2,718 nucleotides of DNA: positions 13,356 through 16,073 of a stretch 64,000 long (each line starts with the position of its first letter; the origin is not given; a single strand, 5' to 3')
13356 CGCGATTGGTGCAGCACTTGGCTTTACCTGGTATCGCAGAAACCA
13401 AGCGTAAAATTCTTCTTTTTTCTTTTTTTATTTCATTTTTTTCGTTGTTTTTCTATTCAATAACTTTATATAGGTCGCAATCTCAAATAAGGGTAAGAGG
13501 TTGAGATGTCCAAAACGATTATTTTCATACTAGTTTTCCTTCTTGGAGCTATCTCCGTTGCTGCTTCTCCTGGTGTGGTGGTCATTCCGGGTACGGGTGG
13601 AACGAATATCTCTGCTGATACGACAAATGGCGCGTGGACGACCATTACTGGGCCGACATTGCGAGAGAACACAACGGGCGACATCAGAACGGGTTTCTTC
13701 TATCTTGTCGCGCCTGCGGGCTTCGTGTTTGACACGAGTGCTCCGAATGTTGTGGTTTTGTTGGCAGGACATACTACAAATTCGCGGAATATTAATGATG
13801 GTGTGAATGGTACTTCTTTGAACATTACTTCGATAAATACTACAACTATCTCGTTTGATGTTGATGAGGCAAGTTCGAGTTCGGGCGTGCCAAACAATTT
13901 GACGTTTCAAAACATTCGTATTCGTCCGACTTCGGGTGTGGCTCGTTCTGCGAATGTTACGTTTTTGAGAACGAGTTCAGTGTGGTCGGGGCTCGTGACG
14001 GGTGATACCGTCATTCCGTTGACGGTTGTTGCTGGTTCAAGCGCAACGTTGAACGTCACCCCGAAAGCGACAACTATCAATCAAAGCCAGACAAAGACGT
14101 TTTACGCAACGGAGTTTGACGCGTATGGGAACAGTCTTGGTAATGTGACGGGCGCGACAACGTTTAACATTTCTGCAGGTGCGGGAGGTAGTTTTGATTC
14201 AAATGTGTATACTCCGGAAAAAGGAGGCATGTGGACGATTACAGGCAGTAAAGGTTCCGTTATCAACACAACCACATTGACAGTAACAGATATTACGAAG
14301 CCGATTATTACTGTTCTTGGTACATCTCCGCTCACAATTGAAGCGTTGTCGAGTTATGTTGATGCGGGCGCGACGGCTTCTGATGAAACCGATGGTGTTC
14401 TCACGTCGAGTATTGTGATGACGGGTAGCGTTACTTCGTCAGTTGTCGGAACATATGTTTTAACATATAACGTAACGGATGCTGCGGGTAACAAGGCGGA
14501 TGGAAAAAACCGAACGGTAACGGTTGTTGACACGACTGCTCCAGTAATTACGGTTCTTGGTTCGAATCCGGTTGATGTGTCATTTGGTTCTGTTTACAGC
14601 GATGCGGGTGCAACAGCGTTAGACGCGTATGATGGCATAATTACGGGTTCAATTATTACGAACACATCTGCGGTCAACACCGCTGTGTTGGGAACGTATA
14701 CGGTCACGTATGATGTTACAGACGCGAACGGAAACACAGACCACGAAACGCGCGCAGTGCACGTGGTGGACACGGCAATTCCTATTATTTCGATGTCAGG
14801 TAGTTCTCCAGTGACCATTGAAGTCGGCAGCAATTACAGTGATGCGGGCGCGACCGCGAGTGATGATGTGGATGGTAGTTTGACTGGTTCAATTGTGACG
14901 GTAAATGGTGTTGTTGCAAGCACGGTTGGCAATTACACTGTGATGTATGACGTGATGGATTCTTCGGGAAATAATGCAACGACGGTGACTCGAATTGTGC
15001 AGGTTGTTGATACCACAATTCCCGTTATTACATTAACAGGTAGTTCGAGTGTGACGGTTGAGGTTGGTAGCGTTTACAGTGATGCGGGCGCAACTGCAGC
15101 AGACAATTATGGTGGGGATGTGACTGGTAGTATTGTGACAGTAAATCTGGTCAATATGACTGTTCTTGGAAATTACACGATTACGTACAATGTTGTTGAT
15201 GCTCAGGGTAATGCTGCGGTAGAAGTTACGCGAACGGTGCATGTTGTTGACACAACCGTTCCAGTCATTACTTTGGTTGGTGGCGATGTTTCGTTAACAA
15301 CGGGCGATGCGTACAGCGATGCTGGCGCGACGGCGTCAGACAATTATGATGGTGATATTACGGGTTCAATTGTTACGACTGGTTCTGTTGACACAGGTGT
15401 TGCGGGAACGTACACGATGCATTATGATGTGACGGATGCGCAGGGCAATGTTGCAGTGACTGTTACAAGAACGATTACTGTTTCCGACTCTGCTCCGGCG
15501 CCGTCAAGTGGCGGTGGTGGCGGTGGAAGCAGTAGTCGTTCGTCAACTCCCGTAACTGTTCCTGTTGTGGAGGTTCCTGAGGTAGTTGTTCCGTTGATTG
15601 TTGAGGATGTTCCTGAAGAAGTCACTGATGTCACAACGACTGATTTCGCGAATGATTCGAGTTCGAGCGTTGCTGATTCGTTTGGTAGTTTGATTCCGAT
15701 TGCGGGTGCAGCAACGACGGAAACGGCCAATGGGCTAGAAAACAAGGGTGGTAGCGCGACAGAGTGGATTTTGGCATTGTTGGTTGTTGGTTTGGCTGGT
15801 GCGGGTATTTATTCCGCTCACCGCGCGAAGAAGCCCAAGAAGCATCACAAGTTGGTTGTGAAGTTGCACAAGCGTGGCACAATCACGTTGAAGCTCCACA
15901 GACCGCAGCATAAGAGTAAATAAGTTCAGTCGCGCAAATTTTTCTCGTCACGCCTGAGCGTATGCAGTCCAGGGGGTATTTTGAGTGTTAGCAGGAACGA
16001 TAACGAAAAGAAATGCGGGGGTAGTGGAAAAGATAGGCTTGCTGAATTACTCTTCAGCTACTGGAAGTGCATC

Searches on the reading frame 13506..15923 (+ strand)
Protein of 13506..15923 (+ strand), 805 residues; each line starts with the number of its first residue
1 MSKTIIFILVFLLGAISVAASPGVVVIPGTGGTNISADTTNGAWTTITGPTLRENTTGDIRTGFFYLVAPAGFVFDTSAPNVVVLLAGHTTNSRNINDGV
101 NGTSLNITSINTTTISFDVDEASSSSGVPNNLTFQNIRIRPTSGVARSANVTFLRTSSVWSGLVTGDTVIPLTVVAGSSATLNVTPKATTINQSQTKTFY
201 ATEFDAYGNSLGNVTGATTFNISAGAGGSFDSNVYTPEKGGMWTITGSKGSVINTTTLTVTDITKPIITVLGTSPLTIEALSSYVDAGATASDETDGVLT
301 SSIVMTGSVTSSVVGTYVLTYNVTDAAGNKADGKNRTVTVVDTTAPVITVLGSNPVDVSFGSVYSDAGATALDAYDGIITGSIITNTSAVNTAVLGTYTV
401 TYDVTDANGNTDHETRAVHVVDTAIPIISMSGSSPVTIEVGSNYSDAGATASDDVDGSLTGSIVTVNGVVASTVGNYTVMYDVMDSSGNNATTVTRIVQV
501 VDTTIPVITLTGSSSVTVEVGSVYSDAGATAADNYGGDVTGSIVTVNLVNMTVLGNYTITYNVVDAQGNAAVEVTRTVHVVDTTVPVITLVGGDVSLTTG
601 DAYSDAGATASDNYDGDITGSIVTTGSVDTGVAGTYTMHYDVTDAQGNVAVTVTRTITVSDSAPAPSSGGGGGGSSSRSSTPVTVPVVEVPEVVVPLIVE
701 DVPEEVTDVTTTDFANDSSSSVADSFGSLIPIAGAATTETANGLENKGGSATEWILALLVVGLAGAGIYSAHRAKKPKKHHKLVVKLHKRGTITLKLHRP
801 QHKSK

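Call 11: search_protein_families(library=ncbifam, proteins=[window:13506-15923:+], max_evalue=0.00001)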
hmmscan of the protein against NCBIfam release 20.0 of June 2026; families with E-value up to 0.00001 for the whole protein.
window:13506-15923:+ (805 aa): 2 families
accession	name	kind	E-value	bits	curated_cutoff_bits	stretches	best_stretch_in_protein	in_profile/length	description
NF033932.1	LapB_rpt_80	domain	3.4e-18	65.7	45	1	555-591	1-37/83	LapB repeat-containing protein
NF047446.1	barrel_OmpL47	domain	1.7e-06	28.4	40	0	305-340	33-68/68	OmpL47-type beta-barrel domain-containing protein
